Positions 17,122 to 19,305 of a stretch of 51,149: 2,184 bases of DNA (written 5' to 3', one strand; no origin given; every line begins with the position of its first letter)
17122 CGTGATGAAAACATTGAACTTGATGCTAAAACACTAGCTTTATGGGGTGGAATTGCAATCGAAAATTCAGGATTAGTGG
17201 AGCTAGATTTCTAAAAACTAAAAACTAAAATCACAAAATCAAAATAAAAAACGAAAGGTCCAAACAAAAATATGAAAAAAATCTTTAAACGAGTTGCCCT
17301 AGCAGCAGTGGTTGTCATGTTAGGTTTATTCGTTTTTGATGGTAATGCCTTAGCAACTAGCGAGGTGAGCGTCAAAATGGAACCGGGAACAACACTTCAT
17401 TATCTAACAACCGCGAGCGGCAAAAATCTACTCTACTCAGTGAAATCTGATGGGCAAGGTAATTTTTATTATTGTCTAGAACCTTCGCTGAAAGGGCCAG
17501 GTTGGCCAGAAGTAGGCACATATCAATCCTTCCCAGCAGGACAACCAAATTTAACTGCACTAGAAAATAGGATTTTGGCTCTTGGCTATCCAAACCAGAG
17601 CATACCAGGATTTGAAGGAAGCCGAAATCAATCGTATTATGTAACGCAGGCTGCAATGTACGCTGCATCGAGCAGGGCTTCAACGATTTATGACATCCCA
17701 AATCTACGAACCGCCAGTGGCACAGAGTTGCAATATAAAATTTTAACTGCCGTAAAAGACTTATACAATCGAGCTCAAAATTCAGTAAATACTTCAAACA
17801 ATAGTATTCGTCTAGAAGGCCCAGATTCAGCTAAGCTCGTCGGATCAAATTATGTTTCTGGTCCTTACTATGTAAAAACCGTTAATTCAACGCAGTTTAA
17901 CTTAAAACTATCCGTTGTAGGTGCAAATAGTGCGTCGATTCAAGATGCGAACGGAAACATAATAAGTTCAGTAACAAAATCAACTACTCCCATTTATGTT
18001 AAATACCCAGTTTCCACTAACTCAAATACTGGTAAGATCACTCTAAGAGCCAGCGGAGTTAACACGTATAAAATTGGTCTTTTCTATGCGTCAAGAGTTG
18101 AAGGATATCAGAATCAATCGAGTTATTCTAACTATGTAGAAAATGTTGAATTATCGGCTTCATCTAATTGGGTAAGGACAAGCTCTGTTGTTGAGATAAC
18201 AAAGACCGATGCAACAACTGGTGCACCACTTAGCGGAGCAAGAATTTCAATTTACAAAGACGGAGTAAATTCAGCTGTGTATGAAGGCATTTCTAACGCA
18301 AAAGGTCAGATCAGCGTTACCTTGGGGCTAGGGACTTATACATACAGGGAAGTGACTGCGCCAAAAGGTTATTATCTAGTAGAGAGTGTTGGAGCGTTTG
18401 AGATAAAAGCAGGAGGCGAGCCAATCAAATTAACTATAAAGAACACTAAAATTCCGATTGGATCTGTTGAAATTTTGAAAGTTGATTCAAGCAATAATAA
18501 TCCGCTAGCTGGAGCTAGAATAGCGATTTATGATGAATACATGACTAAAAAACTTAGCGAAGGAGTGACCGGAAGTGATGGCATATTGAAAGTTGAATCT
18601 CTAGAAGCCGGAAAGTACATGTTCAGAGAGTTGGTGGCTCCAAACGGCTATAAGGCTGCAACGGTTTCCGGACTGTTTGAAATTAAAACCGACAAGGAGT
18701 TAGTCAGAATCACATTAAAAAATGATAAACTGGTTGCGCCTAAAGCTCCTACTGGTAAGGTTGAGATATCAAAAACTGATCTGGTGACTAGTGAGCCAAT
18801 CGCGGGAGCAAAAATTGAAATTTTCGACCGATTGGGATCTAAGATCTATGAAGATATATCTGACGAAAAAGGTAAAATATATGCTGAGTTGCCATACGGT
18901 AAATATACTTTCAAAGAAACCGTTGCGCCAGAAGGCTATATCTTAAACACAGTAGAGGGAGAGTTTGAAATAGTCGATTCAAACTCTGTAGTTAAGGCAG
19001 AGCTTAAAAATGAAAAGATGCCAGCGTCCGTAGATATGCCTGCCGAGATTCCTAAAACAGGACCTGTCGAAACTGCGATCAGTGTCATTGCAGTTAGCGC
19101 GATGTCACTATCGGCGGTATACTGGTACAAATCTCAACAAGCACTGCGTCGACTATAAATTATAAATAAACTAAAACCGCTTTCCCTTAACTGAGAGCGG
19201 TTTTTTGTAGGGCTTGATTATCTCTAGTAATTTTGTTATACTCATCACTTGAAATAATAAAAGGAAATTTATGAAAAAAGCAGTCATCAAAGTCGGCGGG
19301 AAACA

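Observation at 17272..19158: Sortase-anchored thioester-domain (TQXA) adhesin: candidate covalent attachment protein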

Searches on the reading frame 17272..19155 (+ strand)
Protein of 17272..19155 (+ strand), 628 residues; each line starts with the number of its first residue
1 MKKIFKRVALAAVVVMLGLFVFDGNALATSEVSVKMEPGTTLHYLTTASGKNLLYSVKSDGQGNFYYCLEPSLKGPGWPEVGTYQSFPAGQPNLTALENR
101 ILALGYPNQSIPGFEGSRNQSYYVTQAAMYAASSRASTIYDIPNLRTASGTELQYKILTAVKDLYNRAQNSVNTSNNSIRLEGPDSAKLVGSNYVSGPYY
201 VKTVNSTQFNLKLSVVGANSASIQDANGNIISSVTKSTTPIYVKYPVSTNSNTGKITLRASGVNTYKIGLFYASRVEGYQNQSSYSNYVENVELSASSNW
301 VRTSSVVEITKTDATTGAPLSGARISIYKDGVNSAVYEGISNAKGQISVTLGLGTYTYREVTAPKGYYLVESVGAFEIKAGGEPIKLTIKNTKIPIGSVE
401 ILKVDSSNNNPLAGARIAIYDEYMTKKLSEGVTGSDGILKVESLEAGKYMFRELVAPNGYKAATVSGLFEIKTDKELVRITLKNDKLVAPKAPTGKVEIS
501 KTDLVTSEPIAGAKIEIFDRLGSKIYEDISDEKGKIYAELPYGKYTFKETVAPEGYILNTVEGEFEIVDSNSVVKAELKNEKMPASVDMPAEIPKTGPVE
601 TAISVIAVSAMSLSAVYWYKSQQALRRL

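Call 3: search_protein_families(library=pfam, proteins=[window:17272-19155:+], max_evalue=1)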
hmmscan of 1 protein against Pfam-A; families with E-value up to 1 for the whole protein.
window:17272-19155:+ (628 aa): 8 families
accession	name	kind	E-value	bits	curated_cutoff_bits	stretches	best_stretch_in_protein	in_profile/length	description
PF17802.7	SpaA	-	4e-51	171.6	23.1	3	495-582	1-91/91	Prealbumin-like fold domain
PF13620.12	CarboxypepD_reg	-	3.7e-11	43.7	32.3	3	404-469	6-68/82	Carboxypeptidase regulatory-like domain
PF11974.14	bMG3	-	8.6e-10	38.9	34.9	2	495-539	13-57/103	Bacterial alpha-2-macroglobulin MG3 domain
PF08341.16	TED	-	3.6e-06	27.8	22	1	67-169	3-101/102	Thioester domain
PF10670.15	DUF4198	-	0.031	14.8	34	0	408-452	156-204/209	Domain of unknown function (DUF4198)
PF13585.12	CHU_C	-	0.065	13.8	27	0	510-531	26-47/86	CHU_C Type IX secretion signal domain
PF14128.11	DUF4295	-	0.085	13.1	27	0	543-554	29-40/47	Domain of unknown function (DUF4295)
PF17936.7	Big_6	-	0.26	12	27.6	0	489-535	1-47/83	Bacterial Ig domain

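Call 4: search_protein_families(library=ncbifam, proteins=[window:17272-19155:+], max_evalue=1)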
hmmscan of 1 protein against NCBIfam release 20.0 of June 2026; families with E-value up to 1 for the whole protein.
window:17272-19155:+ (628 aa): 3 families
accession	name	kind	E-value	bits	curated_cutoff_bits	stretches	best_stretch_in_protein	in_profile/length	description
NF033902.0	iso_D2_wall_anc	subfamily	2.4e-09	36.5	95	3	539-598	451-515/540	SpaH/EbpB family LPXTG-anchored major pilin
NF058648.1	ECF_sub_HI1622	equivalog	0.00073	19.6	100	0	507-546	36-77/180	NikL family nickel/cobalt ECF transporter subunit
TIGR03934.1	TQXA_dom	domain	0.017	15.1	30.4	1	100-133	4-38/42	TQXA domain-containing protein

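Call 5: search_solved_structures(query=window:17272-19155:+, max_evalue=1, show_alignments=3)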
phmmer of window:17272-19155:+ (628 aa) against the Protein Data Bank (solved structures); distinct sequences matched with E-value up to 1: 25.
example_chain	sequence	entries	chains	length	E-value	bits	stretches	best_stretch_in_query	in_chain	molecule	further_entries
6fwv_A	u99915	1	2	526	4.7e-36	127.8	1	59-582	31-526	Collagen Adhesion protein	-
4oq1_A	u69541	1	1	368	3.7e-15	58.8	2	337-487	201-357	Cell wall surface anchor family protein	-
3kpt_A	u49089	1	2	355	9.1e-11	44.3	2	494-573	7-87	Collagen adhesion protein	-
3rkp_A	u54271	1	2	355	1.6e-10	43.5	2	494-573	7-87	Collagen adhesion protein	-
9vo5_B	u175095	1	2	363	1.8e-07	33.4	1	400-533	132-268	SpaA-like prealbumin fold domain-containing protein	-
9vo4_B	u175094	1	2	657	5.9e-07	31.7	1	405-531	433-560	SpaA-like prealbumin fold domain-containing protein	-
8bdw_A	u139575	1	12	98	1.4e-06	30.5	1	494-573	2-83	Cell surface adherence protein,collagen-binding domain, LPXTG-motif cell wall anchor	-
7k1u_A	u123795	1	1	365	3.8e-06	29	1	405-507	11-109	Collagen-binding Adhesin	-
2x5p_A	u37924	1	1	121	1.1e-05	27.5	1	496-561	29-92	FIBRONECTIN BINDING PROTEIN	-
4mls_A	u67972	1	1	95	7.9e-05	24.7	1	497-561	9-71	Fibronectin binding protein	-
9oj3_A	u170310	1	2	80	9.2e-05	24.5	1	498-566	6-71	Fibronectin binding protein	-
4mli_A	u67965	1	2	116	9.4e-05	24.4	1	497-561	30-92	Fibronectin binding protein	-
8qcf_L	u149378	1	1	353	0.00041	22.3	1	497-560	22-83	Superkiller protein 7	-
3phs_A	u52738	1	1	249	0.00045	22.2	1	433-494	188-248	Cell wall surface anchor family protein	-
9fgq_D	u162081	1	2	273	0.00078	21.4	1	497-568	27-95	Histone H2B type 1-B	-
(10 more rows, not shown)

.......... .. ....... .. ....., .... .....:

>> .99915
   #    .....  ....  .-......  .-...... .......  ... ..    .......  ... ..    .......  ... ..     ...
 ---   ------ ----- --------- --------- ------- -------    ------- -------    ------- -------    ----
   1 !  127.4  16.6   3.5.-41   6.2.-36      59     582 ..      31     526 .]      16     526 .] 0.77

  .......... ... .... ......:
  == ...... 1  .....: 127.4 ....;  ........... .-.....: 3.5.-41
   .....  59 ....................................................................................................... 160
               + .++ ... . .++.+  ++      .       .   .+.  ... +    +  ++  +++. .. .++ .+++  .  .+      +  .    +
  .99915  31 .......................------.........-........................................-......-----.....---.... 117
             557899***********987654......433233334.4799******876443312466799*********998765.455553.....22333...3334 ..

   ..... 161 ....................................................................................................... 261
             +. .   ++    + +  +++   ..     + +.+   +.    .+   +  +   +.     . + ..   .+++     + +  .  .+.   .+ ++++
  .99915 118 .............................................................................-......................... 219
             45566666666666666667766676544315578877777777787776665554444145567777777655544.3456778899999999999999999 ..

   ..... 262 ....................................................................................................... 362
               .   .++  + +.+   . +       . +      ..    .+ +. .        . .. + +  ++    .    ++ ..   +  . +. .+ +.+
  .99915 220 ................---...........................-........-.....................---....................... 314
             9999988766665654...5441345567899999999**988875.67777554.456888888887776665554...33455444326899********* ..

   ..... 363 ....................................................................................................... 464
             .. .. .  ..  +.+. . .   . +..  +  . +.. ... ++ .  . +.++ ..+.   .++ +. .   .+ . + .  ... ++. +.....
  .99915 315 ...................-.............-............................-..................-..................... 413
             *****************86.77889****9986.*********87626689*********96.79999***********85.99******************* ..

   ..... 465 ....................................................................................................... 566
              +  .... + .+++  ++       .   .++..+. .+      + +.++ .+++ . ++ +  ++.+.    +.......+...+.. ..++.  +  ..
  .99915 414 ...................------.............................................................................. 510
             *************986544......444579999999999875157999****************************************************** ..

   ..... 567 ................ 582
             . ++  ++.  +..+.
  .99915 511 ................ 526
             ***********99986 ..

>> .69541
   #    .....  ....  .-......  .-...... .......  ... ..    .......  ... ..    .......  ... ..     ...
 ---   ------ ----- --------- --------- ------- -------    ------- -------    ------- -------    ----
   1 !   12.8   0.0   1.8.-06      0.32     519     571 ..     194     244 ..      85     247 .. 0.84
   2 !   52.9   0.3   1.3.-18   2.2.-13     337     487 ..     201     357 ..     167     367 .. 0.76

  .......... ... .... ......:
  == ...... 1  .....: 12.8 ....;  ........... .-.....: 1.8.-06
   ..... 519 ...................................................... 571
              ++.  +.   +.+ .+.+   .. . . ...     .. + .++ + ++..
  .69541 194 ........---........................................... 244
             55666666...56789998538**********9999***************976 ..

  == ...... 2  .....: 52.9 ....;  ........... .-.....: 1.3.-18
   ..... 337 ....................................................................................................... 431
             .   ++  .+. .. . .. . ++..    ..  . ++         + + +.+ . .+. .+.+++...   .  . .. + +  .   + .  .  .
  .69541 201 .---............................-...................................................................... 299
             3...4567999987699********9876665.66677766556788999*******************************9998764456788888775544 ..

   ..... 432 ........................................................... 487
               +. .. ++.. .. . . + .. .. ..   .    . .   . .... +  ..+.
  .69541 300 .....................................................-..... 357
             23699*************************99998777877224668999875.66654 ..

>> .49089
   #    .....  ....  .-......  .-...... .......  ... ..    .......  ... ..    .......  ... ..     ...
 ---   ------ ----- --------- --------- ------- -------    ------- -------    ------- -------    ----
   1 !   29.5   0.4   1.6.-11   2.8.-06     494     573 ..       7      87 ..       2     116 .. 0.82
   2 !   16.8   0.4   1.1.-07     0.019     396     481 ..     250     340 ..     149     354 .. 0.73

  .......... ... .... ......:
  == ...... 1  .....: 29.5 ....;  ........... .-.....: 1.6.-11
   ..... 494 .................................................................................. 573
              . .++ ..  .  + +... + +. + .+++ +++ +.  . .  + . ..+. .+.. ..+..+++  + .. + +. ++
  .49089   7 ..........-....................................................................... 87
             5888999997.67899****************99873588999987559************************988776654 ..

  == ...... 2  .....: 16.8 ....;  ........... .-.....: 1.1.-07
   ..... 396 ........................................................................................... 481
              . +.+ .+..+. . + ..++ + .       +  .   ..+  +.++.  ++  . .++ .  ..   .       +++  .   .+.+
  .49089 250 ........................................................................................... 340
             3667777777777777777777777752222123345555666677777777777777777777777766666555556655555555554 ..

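Call 8: find_homologous_proteins(query=window:17272-19155:+, max_evalue=0.00001)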
Query window:17272-19155:+ (628 aa): 163 proteins with E <= 0.00001 among 8000 candidates; the best 120 are listed.
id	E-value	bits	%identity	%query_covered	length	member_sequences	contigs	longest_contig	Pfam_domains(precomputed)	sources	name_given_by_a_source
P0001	0.0e+0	1357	100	100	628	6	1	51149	PF08341.17,PF11974.15,PF17802.8,PF13620.13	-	-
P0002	0.0e+0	1183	85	100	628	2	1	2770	PF08341.17,PF11974.15,PF17802.8,PF13620.13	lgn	-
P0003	6.9e-56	208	34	43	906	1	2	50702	PF08341.17,PF11974.15,PF17802.8,PF13620.13,PF22904.4,PF17210.10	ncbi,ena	-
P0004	1.1e-54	204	31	46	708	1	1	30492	PF07495.20,PF17802.8,PF13620.13,PF11589.15,PF17210.10,PF11974.15,PF13473.13,PF18962.8,PF14686.13,PF08608.18,PF22904.4,PF19403.6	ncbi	ncbi:MAG: SpaA isopeptide-forming pilin-related protein [Enterococcus sp.]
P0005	1.4e-54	204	27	92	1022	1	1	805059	PF24421.2,PF17802.8,PF13620.13,PF06627.18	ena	-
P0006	3.8e-53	199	26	92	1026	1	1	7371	PF24421.2,PF17802.8,PF13620.13,PF06627.18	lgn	-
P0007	4.4e-48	182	27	93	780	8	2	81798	PF08341.17,PF20475.4,PF24421.2,PF17802.8,PF22898.3,PF13620.13,PF17210.10,PF26059.1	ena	-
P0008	6.1e-46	175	31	35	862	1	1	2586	PF11974.15,PF17802.8,PF13620.13,PF22904.4,PF17210.10,PF16555.12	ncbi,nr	ncbi:MAG: SpaA isopeptide-forming pilin-related protein, partial [Oscillospiraceae bacterium]|nr:Spa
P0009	1.4e-42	164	33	41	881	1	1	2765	PF11974.15,PF17802.8,PF13620.13,PF22904.4,PF17210.10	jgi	jgi:uncharacterized surface anchored protein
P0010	1.0e-41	161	33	43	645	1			PF07495.20,PF17802.8,PF13620.13,PF11589.15,PF17210.10,PF00746.27,PF24388.2,PF11974.15,PF13473.13,PF14686.13,PF19835.7,PF22904.4,PF19403.6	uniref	uniref:SpaA isopeptide-forming pilin-related protein n=1 Tax=Lactococcus lactis TaxID=1358 RepID=UPI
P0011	1.4e-40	158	26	89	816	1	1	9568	PF08341.17,PF17802.8,PF13620.13,PF17210.10,PF16555.12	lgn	-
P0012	1.4e-40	158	33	45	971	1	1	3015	PF11974.15,PF17802.8,PF13620.13,PF17210.10,PF16555.12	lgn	-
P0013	2.1e-39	154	29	46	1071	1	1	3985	PF11974.15,PF24547.2,PF17802.8,PF13620.13,PF17210.10,PF16555.12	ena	-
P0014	3.1e-39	153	32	45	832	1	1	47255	PF11974.15,PF24421.2,PF07210.19,PF17802.8,PF13620.13,PF22904.4,PF17210.10,PF16555.12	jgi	-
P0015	3.9e-38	150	25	40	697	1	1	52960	PF11974.15,PF14686.13,PF24025.2,PF17802.8,PF13620.13,PF09430.17,PF22904.4,PF17210.10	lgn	-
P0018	1.3e-37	148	29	93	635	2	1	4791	PF08341.17,PF11974.15,PF17802.8,PF13620.13,PF22904.4,PF17210.10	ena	-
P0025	9.6e-35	138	27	85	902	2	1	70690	PF18202.8,PF08341.17,PF11974.15,PF17802.8,PF13620.13,PF22904.4,PF17210.10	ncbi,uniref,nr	ncbi:VaFE repeat-containing surface-anchored protein [Bacillus mycoides]|uniref:VaFE repeat-containi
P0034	7.6e-34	135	25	85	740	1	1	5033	PF10794.16,PF08341.17,PF11974.15,PF17802.8,PF13620.13,PF22904.4,PF17210.10,PF16555.12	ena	-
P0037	1.8e-33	134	25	83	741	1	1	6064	PF08341.17,PF11974.15,PF17802.8,PF13620.13,PF22904.4,PF17210.10,PF16555.12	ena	-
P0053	1.1e-31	128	34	40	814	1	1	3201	PF08341.17,PF11974.15,PF17802.8,PF13620.13,PF17210.10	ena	-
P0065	4.2e-31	126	30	44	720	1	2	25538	PF08341.17,PF11974.15,PF17802.8,PF13620.13,PF22904.4,PF17210.10,PF16555.12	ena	-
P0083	8.9e-30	122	25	84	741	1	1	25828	PF08341.17,PF11974.15,PF17802.8,PF13620.13,PF22904.4,PF17210.10,PF16555.12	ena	-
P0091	6.2e-28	116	33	40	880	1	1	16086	PF08341.17,PF11974.15,PF17802.8,PF13620.13,PF17210.10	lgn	-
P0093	3.1e-26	110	26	85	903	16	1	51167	PF18202.8,PF08341.17,PF11974.15,PF17802.8,PF13620.13,PF22904.4,PF17210.10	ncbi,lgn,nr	ncbi:TPA: VaFE repeat-containing surface-anchored protein [Bacillus cereus]|nr:VaFE repeat-containin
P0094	4.8e-26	110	30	40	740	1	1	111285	PF08341.17,PF11974.15,PF17802.8,PF13620.13,PF22904.4,PF17210.10,PF16555.12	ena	-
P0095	1.7e-25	108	25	93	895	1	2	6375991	PF18202.8,PF08341.17,PF11974.15,PF17802.8,PF13620.13,PF17210.10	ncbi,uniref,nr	ncbi:VaFE repeat-containing surface-anchored protein [Bacillus cereus]|uniref:TQXA domain-containing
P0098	9.8e-25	105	31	39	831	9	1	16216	PF08341.17,PF11974.15,PF17802.8,PF13620.13,PF17210.10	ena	-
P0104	1.6e-24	105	25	85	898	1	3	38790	PF18202.8,PF08341.17,PF11974.15,PF17802.8,PF13620.13,PF22904.4,PF17210.10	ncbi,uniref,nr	ncbi:hypothetical protein BK703_20645 [Bacillus thuringiensis serovar silo]|uniref:VaFE repeat-conta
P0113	6.5e-22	96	32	30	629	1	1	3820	PF08341.17,PF11974.15,PF24547.2,PF17802.8,PF13620.13,PF17210.10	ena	-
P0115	1.9e-21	94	28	76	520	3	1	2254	PF08341.17,PF17802.8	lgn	-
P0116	6.4e-21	93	26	67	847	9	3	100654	PF08341.17,PF11974.15,PF17802.8,PF13620.13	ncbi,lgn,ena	-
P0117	1.1e-20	92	32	30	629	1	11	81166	PF08341.17,PF11974.15,PF17802.8,PF13620.13,PF17210.10,PF16555.12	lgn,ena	-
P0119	1.8e-20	91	26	67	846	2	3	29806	PF08341.17,PF11974.15,PF17802.8,PF13620.13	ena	-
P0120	7.7e-20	89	25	77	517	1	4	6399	PF08341.17,PF17802.8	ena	-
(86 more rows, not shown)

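Call 10: find_encoding_contigs(protein=P0001, flank=10000, max_places=4)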
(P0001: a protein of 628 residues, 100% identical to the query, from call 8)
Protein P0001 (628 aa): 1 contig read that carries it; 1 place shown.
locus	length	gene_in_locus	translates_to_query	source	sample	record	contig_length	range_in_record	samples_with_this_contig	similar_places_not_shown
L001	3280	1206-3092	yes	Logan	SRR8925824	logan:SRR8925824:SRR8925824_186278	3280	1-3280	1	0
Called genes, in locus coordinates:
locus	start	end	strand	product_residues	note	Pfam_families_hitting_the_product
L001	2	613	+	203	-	?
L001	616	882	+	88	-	-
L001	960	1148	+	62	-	-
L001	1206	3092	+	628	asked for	PF13620:CarboxypepD_reg (faint), PF08341:TED (weak), PF11974:bMG3 (faint), PF17802:SpaA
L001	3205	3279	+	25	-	?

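Call 11: find_encoding_contigs(protein=P0002, flank=10000, max_places=4)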
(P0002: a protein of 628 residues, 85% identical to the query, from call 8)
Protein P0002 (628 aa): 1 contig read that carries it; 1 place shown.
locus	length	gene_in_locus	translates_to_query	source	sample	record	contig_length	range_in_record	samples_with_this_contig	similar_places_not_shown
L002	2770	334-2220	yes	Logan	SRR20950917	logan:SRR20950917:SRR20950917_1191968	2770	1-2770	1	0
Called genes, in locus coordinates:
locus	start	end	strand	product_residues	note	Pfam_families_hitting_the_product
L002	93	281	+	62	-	-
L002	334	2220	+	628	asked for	PF11974:bMG3 (faint), PF13620:CarboxypepD_reg (faint), PF08341:TED (weak), PF17802:SpaA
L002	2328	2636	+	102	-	PF00829:Ribosomal_L21p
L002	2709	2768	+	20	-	?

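Call 29: predict_structure(alignment_id=A1)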
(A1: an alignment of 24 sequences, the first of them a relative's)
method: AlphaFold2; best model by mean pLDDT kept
length: 628 residues; sequences in the alignment: 24
mean_pLDDT: 78.3   pTM: 0.46
mean pLDDT of the five models: 78.3, 77.2, 76.0, 75.9, 75.6
residues with pLDDT >= 90: 252; 70-90: 208; 50-70: 72; < 50: 96
segments of 3 or more residues with pLDDT < 50: 1-9, 11-13, 15-53, 72-83, 85-91, 147-149, 586-597, 599-606
pLDDT, mean of each block of 10 residues (from residue 1): 46 45 34 41 43 58 72 43 45 75 87 82 84 64 52 77 88 72 91 91 87 87 93 92 83 87 85 65 79 92 90 96 96 93 96 94 94 91 90 91 93 94 91 94 90 91 84 83 82 83 91 92 89 90 91 89 88 88 57 38 46 55 56
secondary structure, 60 per line:
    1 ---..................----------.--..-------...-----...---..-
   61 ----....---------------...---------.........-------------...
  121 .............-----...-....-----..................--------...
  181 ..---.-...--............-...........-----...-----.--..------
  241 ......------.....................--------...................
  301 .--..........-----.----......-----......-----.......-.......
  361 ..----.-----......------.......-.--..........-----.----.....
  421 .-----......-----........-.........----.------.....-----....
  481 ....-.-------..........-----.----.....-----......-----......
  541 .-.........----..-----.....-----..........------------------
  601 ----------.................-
elements in order: H4-21 E44-46 E52-54 E65-68 E84-86 H96-104 H118-133 H143-146 H152-169 E178-182 E188-190 E193-204 E206-216 E222-224 E241-246 E253-273 E282-301 E304-313 E324-329 E335-340 E346-352 E354-362 E373-378 E385-391 E396-405 E416-421 E427-432 E438-445 E447-455 E467-471 E477-484 E494-503 E514-518 E524-529 E535-541 E543-551 E563-567 E573-582 H611-627
